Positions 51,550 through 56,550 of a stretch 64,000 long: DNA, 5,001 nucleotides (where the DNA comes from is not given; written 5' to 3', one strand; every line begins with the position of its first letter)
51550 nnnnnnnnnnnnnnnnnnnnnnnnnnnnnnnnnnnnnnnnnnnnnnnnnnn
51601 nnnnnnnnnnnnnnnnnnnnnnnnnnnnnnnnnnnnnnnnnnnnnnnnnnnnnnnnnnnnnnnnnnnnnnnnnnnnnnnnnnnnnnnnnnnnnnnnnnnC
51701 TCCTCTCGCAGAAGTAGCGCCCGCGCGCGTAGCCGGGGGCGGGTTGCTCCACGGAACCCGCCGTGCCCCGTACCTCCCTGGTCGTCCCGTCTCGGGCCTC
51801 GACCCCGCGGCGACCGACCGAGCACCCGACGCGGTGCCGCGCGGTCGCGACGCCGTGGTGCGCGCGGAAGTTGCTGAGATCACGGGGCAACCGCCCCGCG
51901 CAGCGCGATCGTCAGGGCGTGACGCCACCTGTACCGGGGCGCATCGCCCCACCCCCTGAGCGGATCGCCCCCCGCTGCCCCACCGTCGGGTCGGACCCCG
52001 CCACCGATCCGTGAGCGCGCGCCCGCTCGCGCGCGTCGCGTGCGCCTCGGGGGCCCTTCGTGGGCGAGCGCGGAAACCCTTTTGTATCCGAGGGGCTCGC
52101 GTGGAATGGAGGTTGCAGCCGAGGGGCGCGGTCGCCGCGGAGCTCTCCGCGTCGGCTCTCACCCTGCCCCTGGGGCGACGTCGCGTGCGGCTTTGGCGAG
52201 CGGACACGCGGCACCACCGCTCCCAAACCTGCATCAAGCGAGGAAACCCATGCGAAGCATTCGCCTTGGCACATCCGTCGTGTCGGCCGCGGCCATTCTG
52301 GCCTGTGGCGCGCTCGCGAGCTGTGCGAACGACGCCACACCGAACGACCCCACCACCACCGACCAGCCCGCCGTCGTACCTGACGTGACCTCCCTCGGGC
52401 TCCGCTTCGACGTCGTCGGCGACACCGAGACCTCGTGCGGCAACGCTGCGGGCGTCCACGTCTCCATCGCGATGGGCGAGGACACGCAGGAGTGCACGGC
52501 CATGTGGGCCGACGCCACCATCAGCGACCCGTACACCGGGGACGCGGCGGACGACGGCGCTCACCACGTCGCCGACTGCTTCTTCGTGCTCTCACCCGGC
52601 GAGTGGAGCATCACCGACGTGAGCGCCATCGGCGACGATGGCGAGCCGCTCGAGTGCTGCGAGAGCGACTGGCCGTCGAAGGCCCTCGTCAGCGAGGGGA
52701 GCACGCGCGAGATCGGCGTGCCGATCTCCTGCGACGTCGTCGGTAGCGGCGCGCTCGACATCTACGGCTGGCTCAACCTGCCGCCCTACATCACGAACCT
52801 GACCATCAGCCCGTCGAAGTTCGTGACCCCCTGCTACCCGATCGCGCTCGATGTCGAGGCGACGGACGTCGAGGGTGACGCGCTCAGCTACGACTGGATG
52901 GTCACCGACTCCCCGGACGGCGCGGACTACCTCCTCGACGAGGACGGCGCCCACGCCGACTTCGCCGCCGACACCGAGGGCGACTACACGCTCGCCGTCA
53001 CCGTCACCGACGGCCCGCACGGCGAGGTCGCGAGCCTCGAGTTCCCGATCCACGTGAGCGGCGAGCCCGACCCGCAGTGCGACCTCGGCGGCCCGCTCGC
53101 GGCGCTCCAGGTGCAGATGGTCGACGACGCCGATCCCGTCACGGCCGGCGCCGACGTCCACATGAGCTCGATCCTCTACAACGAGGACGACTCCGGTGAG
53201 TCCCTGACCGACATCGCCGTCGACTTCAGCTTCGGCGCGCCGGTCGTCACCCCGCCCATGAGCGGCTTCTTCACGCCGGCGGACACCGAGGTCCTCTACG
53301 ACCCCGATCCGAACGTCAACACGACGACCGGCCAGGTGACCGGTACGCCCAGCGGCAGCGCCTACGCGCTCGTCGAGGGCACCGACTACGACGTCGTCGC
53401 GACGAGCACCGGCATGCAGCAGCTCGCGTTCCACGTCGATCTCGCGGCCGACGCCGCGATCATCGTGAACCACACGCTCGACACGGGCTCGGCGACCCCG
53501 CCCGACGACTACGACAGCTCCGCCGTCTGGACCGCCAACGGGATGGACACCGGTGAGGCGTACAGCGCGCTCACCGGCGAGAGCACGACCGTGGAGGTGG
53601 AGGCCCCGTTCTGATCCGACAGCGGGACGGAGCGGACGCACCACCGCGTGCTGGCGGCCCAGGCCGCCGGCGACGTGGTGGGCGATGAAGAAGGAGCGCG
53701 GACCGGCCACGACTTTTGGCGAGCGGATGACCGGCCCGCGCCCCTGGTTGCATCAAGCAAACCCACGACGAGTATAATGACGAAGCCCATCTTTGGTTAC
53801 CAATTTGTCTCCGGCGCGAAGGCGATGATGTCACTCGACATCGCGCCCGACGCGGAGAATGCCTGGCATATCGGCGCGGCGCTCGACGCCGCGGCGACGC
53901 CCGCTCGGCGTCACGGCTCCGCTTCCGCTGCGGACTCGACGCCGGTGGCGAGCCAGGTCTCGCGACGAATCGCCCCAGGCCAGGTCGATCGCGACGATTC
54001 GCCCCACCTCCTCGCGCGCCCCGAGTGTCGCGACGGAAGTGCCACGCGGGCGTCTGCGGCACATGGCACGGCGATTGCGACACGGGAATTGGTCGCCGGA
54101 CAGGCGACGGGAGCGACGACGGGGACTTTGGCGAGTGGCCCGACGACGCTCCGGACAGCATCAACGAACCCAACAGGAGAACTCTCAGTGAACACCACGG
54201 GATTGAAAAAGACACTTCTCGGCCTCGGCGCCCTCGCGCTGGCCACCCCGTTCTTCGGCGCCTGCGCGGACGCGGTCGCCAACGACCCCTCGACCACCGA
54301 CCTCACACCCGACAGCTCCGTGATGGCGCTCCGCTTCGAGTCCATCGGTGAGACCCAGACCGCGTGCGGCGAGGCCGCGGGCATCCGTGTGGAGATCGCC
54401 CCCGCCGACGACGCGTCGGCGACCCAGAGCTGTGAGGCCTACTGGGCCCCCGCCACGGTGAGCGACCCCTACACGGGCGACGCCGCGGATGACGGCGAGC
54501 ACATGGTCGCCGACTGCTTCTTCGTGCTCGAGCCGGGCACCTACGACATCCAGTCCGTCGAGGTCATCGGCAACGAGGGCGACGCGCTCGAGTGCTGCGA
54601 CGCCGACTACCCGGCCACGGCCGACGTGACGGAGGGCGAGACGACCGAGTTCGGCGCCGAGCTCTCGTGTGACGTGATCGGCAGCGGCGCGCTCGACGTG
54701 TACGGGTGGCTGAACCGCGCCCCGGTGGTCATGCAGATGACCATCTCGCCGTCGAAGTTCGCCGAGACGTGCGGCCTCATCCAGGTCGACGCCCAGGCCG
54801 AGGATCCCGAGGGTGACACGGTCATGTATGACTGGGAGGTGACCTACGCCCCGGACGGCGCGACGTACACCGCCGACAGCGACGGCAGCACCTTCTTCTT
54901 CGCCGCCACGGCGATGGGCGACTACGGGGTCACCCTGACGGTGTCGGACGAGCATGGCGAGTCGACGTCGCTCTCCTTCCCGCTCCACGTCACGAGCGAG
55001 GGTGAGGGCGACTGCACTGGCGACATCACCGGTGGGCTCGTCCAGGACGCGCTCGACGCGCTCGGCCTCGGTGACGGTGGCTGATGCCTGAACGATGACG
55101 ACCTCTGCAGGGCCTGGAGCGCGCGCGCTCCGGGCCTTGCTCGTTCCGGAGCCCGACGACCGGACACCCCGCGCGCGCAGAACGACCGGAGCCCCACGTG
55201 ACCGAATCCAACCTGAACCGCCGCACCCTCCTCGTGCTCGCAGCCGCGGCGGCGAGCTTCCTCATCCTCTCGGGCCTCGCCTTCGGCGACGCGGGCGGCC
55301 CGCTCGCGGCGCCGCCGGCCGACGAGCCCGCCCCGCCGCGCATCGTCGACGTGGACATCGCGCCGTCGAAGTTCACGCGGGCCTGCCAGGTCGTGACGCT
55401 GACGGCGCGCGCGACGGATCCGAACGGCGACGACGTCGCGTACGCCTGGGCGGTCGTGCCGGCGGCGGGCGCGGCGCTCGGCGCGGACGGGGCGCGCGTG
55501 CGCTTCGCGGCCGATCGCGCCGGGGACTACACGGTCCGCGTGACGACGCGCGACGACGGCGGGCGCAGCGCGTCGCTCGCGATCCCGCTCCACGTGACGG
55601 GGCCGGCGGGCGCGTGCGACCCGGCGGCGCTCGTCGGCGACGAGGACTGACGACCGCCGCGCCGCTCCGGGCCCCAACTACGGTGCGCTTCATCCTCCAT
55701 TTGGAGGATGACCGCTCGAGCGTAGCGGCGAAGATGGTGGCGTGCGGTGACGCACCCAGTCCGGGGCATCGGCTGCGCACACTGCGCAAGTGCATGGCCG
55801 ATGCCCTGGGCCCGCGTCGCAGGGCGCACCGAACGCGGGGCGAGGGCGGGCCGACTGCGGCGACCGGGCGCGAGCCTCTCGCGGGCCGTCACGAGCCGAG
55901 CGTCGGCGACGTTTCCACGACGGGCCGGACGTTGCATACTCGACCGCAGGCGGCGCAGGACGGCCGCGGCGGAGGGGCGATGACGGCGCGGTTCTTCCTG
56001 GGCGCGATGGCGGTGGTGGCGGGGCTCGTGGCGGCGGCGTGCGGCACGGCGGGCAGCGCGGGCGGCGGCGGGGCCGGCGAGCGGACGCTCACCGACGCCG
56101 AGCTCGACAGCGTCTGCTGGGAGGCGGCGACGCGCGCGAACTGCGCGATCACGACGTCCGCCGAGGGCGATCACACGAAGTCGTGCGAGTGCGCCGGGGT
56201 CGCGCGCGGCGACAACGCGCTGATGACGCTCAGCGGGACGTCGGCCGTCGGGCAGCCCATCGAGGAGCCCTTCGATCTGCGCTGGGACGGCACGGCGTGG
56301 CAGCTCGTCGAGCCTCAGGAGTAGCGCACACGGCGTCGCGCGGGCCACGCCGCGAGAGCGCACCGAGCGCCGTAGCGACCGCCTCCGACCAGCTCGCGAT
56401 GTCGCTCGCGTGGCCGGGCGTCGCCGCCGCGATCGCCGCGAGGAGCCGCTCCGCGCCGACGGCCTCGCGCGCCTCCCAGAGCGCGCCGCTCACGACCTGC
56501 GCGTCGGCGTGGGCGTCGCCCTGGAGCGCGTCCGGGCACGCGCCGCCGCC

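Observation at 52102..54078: Sigma54-type promoters in front of two paralogous lipoprotein genes suggest new members of the flagellar regulon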

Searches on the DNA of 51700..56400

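Call 21: search_rna_families(source=window, start=51700, end=56400, threshold=evalue, max_evalue=1)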
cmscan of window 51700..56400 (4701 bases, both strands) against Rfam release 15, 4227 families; matches with E-value up to 1: 1.
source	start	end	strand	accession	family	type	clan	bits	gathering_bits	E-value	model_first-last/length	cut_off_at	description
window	56066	56107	-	RF02826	Scr6925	Gene; sRNA;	-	23.9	50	0.66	1-131/131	no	Streptomyces RNA 6925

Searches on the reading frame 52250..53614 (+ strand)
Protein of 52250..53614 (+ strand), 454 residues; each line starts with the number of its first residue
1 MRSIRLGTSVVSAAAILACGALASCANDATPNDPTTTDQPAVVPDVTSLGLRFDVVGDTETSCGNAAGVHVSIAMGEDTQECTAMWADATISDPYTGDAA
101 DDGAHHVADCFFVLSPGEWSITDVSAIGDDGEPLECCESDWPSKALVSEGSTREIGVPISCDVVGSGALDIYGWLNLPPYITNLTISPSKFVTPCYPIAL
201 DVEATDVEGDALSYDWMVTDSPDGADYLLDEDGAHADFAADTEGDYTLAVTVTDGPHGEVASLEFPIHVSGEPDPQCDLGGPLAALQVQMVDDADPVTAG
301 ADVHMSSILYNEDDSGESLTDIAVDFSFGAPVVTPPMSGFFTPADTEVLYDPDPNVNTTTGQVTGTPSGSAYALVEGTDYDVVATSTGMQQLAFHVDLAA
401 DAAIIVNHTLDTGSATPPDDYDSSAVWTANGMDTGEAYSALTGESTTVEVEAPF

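Call 9: search_protein_families(library=pfam, proteins=[window:52250-53614:+], max_evalue=0.01)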
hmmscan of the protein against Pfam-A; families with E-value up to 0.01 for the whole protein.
window:52250-53614:+ (454 aa): 2 families
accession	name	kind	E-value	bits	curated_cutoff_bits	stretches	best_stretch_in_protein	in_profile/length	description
PF22352.2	K319L-like_PKD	-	0.00014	22.3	27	1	199-255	15-71/84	K319L-like, PKD domain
PF18911.6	PKD_4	-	0.0025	18.3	27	1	186-256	8-72/85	PKD domain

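Call 76: search_protein_families(library=ncbifam, proteins=[window:52250-53614:+], max_evalue=0.001)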
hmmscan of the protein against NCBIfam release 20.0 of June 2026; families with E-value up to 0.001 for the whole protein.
window:52250-53614:+ (454 aa): 1 family
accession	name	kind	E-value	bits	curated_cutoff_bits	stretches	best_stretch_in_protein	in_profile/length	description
NF038111.1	rhom_dep_M36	equivalog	0.00089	16.8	1700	0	178-264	1186-1272/1315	rhombosortase-dependent M36 family metallopeptidase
